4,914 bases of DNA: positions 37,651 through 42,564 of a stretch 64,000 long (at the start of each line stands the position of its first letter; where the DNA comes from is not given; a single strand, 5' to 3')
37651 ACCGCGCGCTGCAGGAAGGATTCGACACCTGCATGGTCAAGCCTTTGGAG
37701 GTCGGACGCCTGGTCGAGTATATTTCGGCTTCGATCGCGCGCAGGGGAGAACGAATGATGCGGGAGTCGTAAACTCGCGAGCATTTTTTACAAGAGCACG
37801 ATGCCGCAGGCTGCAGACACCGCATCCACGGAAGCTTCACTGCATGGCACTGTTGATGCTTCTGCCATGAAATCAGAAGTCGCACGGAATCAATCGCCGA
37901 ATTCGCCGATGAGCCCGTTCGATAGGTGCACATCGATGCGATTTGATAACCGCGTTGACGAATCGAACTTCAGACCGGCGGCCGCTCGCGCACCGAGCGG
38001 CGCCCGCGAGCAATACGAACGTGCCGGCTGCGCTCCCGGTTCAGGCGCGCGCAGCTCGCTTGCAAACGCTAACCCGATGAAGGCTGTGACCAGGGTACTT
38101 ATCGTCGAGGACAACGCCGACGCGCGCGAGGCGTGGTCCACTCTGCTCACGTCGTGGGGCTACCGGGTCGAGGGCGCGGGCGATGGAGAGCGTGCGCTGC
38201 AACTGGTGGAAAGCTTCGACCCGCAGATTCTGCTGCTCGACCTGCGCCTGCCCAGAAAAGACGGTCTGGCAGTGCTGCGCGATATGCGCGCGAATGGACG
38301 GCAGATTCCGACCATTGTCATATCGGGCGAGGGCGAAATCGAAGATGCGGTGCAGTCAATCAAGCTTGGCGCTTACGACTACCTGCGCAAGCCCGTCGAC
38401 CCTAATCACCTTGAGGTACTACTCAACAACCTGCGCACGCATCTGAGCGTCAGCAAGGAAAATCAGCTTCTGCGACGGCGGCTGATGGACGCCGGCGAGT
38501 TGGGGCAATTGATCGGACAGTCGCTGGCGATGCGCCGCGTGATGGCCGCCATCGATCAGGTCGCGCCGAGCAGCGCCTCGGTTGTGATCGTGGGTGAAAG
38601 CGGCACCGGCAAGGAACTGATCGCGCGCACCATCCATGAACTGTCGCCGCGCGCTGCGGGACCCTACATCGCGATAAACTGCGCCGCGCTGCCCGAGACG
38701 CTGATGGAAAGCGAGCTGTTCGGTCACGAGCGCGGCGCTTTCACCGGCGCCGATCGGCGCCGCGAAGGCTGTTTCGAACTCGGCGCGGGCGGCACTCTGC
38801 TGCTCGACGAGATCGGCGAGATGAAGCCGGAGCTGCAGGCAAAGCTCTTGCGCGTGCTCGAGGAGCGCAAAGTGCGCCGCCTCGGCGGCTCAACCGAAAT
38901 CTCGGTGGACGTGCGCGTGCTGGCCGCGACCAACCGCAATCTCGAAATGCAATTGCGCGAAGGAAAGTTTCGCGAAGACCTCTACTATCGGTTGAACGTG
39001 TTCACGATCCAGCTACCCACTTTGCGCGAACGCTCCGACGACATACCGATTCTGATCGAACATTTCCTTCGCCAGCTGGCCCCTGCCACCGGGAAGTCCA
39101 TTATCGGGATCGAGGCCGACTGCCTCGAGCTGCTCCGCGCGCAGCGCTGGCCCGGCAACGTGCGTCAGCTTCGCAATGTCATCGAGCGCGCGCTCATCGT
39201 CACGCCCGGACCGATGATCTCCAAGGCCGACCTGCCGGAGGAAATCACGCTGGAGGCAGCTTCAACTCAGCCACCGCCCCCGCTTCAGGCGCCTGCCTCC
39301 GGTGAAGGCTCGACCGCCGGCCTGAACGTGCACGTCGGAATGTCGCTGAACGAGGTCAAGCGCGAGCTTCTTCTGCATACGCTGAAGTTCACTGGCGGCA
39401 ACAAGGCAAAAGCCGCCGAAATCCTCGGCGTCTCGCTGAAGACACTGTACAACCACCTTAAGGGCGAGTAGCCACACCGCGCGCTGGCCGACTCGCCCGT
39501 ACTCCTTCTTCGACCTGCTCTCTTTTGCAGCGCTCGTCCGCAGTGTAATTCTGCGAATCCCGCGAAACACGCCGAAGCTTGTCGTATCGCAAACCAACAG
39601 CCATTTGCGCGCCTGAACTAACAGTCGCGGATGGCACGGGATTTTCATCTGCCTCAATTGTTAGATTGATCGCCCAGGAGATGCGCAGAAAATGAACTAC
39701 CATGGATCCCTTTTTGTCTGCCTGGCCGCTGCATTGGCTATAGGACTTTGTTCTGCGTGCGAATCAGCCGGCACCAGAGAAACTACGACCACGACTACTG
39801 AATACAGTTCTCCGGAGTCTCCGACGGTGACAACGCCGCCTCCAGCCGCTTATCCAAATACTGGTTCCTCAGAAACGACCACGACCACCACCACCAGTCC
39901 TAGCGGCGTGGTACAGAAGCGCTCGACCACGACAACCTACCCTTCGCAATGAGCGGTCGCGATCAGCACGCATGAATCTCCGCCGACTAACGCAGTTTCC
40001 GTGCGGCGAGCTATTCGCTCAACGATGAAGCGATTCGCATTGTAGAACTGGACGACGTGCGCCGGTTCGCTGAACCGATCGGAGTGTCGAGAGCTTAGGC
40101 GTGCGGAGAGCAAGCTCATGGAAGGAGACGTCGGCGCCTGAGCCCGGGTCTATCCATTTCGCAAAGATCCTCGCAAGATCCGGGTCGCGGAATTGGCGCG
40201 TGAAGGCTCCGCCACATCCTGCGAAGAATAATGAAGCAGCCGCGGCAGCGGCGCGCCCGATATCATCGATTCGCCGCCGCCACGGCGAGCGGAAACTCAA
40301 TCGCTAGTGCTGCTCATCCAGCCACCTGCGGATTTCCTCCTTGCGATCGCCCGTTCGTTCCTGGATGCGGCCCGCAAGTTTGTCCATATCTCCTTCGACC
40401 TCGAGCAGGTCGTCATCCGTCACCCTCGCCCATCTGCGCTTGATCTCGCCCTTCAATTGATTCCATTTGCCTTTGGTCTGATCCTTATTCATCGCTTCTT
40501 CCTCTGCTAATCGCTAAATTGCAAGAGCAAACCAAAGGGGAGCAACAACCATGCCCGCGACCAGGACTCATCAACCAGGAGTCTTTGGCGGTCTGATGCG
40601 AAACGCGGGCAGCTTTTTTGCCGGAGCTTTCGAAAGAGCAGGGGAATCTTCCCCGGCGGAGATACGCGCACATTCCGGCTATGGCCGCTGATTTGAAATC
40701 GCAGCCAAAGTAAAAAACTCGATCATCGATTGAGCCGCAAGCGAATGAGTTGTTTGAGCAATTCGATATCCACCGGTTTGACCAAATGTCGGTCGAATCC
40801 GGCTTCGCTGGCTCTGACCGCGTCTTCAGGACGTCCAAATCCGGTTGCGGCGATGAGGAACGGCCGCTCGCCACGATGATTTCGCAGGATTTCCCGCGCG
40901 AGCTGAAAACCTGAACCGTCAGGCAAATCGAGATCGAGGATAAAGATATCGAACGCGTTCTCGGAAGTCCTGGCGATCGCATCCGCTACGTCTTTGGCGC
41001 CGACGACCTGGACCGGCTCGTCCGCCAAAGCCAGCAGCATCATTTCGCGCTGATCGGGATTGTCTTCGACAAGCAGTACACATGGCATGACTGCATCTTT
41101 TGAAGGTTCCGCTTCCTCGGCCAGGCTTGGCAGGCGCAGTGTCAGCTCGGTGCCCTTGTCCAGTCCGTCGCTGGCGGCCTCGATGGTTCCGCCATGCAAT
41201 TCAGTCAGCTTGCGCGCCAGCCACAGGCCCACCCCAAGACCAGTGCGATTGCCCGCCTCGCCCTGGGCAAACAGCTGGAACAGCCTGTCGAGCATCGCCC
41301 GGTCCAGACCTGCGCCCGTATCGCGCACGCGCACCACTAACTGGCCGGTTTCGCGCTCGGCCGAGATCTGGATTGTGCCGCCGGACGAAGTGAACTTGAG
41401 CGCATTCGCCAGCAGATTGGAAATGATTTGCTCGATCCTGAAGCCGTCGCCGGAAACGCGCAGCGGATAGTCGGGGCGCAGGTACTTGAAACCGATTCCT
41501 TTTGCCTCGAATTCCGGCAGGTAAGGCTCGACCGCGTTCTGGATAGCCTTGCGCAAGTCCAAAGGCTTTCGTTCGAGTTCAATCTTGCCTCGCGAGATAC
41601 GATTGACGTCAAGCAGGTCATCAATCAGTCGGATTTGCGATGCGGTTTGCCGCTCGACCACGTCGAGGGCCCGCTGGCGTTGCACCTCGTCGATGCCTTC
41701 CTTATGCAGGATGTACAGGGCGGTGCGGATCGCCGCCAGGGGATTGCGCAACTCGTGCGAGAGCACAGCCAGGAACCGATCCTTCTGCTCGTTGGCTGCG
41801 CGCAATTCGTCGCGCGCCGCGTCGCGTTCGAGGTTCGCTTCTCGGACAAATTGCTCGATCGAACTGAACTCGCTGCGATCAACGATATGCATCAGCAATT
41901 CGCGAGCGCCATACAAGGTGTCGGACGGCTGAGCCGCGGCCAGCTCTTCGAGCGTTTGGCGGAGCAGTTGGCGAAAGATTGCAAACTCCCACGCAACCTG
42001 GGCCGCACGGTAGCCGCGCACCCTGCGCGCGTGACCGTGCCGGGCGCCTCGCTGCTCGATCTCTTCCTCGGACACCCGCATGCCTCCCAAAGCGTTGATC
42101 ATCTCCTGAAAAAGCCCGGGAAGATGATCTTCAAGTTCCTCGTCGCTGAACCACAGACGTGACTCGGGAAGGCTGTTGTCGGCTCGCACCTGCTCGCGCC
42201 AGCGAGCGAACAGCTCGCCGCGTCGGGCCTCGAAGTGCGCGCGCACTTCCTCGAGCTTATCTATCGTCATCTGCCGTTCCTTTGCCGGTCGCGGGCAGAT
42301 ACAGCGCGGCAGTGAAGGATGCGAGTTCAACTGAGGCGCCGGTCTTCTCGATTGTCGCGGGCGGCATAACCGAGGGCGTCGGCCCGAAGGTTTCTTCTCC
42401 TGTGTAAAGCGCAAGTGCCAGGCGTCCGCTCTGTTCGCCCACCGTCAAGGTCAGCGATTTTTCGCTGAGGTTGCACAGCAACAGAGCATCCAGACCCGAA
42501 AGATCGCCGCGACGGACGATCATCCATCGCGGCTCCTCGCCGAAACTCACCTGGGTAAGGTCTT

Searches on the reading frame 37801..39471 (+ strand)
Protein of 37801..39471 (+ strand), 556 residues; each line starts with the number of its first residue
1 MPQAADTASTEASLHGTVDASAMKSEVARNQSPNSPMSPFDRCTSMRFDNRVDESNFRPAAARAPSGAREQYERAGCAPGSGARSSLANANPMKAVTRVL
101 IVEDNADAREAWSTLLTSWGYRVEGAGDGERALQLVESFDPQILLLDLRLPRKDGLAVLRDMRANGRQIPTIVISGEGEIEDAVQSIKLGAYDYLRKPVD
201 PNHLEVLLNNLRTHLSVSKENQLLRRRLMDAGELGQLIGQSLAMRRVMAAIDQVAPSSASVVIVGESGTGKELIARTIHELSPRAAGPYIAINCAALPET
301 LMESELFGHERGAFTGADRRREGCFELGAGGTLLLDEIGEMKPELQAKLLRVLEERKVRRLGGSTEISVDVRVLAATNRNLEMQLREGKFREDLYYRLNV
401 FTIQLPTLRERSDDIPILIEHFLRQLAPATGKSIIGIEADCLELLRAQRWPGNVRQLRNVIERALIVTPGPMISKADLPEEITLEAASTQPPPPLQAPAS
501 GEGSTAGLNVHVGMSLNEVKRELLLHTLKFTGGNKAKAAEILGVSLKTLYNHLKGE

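Call 7: search_protein_families(library=pfam, proteins=[window:37801-39471:+])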
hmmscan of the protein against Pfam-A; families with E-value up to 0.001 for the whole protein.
window:37801-39471:+ (556 aa): 9 families
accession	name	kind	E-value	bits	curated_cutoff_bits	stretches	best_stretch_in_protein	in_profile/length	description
PF00158.32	Sigma54_activat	-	4.1e-71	238.5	20.2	1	237-404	1-168/168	Sigma-54 interaction domain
PF00072.30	Response_reg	-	8.4e-28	97.2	30.2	1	99-206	1-108/111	Response regulator receiver domain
PF25601.1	AAA_lid_14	-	9.2e-26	89.9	27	1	409-490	1-82/87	AAA+ ATPase lid domain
PF14532.12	Sigma54_activ_2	-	3.3e-19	69.9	25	1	238-408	1-138/138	Sigma-54 interaction domain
PF07728.20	AAA_5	-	1.1e-09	38.9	22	1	261-381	2-125/139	AAA domain (dynein-related subfamily)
PF02954.25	HTH_8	-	3.9e-09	36.5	22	1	516-554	2-40/42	Bacterial regulatory protein, Fis family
PF13191.12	AAA_16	-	7.3e-05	23.8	32.6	1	236-354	1-121/167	AAA ATPase domain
PF01078.27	Mg_chelatase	-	0.0001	22.2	20.3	0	316-378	93-157/207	Magnesium chelatase, subunit ChlI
PF07724.20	AAA_2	-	0.00059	20.3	27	0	259-370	4-115/166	AAA domain (Cdc48 subfamily)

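Call 43: search_protein_families(library=ncbifam, proteins=[window:38077-39471:+], max_evalue=0.001)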
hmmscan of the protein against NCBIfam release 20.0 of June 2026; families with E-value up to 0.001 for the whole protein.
window:38077-39471:+ (464 aa): 115 families (the best 25 are shown)
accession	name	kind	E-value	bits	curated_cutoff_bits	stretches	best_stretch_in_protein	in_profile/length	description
NF008469.0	PRK11361.1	equivalog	2e-135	452.1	714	1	1-461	1-451/461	acetoacetate metabolism transcriptional regulator AtoC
TIGR01818.1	ntrC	equivalog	2.1e-122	409.3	558.6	1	7-462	1-461/463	nitrogen regulation protein NR(I)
TIGR02915.1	PEP_resp_reg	equivalog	3.6e-122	408.4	502.6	1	7-461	1-439/445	PEP-CTERM-box response regulator transcription factor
NF007689.0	PRK10365.1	equivalog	1e-114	383.8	760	1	6-461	7-439/441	sigma-54-dependent response regulator transcription factor ZraR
NF051870.1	NAssimRespRegNtrX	equivalog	1.2e-114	383.7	600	1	6-462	3-448/452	nitrogen assimilation response regulator NtrX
NF050807.1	TransRegFlbDCaul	equivalog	4.2e-111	372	750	1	20-462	16-436/454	sigma-54-dependent transcriptional regulator FlbD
TIGR01817.1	nifA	equivalog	2.5e-107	359.9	528.85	1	138-453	191-516/534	nif-specific transcriptional activator NifA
NF041946.1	LuxO_transreg_Vib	equivalog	5e-107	358.5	800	1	9-462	1-458/463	quorum-sensing sigma-54 dependent transcriptional regulator LuxO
NF008176.1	PRK10923.1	equivalog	2.2e-104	349.7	620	1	6-462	5-464/469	nitrogen regulation protein NR(I)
NF011695.0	PRK15115.1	equivalog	4.9e-104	348.5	763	1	3-388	5-380/445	two-component system response regulator GlrR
NF041552.1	TF_PrdR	equivalog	1.3e-103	347.4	795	1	137-462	261-574/577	sigma-54 dependent transcriptional regulator PrdR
NF038308.1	RNA_repair_RtcR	equivalog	1.5e-98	331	650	1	137-458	174-505/530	RNA repair transcriptional activator RtcR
NF003451.0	PRK05022.1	equivalog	4.1e-97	326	476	1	134-456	181-500/512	nitric oxide reductase transcriptional regulator NorR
TIGR02329.1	propionate_PrpR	equivalog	1.4e-91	307.8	499.2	1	61-462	132-525/526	propionate catabolism operon regulatory protein PrpR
NF011958.0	PRK15429.1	equivalog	5.2e-88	296.4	830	1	127-410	362-643/692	formate hydrogenlyase transcriptional activator FlhA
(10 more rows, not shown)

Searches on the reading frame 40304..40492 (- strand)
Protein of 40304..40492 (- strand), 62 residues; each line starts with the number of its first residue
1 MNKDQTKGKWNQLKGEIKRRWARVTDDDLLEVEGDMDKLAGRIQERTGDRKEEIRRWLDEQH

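Call 42: search_protein_families(library=pfam, proteins=[window:40304-40492:-], max_evalue=0.01)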
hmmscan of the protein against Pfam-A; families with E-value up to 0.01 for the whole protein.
window:40304-40492:- (62 aa): 1 family
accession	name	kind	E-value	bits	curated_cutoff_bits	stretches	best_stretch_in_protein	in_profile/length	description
PF05532.17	CsbD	-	7.5e-19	67.8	40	1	4-55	1-52/53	CsbD-like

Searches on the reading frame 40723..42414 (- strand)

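Call 7: search_protein_families(library=pfam, proteins=[window:40723-42414:-])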
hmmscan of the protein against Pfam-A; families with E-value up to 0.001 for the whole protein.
window:40723-42414:- (563 aa): 5 families
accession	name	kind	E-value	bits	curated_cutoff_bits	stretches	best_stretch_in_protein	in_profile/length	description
PF02518.31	HATPase_c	-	1.2e-24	87.3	26.4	1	322-430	1-109/111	Histidine kinase-, DNA gyrase B-, and HSP90-like ATPase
PF00072.30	Response_reg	-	8.5e-20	71.4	30.2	1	446-557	1-110/111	Response regulator receiver domain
PF00512.31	HisKA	-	4.7e-15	55.8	26.9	1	210-275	1-65/66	His Kinase A (phospho-acceptor) domain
PF14361.12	RsbRD_N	-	5.7e-10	40.3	24.3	1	60-156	4-104/104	RsbT co-antagonist protein rsbRD N-terminal domain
PF13581.12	HATPase_c_2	-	0.00048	20.6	27.4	0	329-407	34-112/127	Histidine kinase-like ATPase domain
